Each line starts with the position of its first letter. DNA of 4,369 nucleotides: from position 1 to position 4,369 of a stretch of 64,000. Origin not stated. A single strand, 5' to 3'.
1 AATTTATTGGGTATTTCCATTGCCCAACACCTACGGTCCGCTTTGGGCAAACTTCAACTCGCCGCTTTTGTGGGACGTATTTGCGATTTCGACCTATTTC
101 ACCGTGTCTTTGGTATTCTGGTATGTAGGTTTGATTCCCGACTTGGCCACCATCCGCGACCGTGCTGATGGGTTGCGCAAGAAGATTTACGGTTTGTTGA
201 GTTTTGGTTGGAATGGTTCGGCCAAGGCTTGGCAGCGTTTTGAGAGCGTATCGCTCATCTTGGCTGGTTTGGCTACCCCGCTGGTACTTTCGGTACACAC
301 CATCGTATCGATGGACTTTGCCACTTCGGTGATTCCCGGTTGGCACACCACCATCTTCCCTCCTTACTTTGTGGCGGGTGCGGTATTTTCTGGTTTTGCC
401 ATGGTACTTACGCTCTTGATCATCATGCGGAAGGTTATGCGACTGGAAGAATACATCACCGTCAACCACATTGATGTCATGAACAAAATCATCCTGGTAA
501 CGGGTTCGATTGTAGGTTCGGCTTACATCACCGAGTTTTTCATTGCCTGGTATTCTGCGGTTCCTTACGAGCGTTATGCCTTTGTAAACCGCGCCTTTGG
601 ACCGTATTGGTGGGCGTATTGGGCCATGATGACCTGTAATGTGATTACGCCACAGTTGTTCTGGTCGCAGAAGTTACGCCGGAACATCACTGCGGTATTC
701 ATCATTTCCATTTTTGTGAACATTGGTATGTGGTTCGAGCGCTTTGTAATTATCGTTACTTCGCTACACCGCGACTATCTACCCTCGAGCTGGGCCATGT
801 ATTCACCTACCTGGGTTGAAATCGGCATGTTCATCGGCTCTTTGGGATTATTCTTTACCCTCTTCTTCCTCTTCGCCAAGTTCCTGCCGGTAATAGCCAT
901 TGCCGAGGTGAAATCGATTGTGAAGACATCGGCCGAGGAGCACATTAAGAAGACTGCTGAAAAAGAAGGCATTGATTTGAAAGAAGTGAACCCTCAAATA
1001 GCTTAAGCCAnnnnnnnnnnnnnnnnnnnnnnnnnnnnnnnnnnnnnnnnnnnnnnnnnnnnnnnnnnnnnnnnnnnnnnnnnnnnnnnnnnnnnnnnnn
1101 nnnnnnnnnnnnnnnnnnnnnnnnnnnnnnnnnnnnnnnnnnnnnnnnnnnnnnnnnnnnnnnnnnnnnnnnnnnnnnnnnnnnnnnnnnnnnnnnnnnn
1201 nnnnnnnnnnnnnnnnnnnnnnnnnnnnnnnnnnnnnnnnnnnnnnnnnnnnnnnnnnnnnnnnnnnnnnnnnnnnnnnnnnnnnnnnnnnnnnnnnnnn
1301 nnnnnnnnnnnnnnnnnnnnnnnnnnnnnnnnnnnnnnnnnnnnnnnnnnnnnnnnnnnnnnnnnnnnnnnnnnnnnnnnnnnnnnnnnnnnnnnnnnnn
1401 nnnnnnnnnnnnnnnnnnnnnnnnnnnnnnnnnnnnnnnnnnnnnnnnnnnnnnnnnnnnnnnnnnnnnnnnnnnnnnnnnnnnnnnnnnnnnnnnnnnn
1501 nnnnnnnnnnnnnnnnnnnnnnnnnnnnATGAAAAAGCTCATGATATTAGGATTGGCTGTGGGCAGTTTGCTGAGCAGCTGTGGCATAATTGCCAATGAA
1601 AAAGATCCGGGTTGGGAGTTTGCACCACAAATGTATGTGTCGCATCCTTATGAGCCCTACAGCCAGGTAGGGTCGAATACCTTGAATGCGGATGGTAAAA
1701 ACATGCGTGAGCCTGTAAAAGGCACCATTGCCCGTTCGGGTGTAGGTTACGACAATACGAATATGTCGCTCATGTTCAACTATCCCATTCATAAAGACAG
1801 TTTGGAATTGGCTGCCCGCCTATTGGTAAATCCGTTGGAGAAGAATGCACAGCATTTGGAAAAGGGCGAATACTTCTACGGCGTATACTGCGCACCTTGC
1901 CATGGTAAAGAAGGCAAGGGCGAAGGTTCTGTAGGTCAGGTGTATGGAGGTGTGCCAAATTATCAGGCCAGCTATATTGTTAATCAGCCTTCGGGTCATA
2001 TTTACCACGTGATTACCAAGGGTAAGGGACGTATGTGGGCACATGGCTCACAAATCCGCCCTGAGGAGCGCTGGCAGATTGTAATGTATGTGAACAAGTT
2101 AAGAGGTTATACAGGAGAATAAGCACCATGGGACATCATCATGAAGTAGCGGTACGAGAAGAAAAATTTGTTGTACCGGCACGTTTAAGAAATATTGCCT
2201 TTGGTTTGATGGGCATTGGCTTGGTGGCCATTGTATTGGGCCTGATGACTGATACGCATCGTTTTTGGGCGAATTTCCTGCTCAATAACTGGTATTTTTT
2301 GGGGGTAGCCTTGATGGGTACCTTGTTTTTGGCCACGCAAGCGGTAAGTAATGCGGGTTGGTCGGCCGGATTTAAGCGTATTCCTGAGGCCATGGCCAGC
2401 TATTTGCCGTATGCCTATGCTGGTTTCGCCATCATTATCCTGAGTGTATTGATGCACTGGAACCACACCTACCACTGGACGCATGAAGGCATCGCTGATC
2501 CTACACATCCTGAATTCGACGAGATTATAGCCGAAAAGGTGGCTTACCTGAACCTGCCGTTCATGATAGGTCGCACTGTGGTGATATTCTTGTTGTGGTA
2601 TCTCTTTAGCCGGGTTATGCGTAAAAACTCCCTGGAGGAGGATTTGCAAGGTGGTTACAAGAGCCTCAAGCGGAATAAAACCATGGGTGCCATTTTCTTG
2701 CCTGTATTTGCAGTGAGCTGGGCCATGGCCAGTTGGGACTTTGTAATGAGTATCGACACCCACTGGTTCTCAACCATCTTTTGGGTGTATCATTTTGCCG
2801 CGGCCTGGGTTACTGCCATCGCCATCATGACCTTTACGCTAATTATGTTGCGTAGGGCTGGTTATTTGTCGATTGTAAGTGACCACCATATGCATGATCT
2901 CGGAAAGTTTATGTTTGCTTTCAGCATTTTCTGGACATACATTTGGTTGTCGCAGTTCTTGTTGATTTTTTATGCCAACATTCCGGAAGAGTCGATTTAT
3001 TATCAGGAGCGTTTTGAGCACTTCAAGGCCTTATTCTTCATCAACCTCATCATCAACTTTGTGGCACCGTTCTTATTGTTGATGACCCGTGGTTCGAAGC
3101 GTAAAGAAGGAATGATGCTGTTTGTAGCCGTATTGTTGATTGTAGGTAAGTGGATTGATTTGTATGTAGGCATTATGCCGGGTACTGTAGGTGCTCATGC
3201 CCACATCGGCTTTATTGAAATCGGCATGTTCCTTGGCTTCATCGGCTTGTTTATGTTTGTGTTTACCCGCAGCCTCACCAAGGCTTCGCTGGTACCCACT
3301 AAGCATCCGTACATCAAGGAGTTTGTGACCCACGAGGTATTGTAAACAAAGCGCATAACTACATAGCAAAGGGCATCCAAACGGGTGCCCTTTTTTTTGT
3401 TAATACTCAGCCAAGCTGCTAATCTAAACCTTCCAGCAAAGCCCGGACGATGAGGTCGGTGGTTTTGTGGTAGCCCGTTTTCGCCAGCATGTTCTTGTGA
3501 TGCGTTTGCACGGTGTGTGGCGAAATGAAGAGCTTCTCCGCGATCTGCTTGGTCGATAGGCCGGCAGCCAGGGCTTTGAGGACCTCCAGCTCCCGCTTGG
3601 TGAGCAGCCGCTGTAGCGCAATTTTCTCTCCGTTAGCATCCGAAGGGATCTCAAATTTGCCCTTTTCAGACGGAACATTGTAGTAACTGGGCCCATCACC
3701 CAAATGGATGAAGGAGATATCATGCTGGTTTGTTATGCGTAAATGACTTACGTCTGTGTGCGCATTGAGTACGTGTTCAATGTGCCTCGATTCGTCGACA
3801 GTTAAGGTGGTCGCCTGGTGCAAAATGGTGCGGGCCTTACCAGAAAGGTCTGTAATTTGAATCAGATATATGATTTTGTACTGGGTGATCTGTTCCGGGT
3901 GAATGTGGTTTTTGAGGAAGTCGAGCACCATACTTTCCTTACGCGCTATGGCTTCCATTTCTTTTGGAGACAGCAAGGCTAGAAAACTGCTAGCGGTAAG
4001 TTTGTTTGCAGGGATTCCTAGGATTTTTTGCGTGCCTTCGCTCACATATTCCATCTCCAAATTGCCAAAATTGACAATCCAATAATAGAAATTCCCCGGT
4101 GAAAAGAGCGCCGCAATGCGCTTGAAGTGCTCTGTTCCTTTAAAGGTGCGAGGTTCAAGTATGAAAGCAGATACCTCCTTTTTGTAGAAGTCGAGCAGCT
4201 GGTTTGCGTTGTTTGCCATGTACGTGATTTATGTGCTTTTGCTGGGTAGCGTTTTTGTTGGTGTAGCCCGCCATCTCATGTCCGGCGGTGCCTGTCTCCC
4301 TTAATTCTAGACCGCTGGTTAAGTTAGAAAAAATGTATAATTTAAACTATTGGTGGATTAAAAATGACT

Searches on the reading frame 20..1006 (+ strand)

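Call 66: search_protein_families(library=pfam, proteins=[window:20-1006:+], max_evalue=0.001)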
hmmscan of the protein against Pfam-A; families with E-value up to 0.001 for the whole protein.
window:20-1006:+ (328 aa): 1 family
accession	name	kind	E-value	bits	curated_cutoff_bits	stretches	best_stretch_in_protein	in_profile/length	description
PF03916.19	NrfD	-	2.9e-17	63.7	25.8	1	10-249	85-309/313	Polysulphide reductase, NrfD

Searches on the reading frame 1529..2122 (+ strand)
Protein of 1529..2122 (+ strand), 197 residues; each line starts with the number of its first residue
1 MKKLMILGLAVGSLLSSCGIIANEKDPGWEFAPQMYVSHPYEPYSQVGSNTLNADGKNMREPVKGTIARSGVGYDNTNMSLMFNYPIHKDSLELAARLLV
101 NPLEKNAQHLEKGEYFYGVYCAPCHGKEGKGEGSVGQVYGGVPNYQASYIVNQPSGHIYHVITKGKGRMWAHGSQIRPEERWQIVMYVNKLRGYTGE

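Call 66: search_protein_families(library=pfam, proteins=[window:1529-2122:+], max_evalue=0.001)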
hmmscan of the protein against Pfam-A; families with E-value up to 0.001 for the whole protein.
window:1529-2122:+ (197 aa): 2 families
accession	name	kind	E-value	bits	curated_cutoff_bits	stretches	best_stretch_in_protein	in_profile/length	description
PF13442.11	Cytochrome_CBB3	-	1.5e-10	41.7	27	1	110-188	3-68/68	Cytochrome C oxidase, cbb3-type, subunit III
PF00034.26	Cytochrom_C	-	0.00029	22.5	21.3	1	111-191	2-89/90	Cytochrome c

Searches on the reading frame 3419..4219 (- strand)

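Call 66: search_protein_families(library=pfam, proteins=[window:3419-4219:-], max_evalue=0.001)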
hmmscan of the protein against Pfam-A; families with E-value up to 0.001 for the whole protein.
window:3419-4219:- (266 aa): 2 families
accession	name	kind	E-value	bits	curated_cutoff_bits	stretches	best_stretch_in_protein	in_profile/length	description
PF00196.25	GerE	-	3.8e-19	68.5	23.5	1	205-260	2-57/57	Bacterial regulatory proteins, luxR family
PF13384.12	HTH_23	-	1.6e-06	28.2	24.6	1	208-242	5-39/50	Homeodomain-like domain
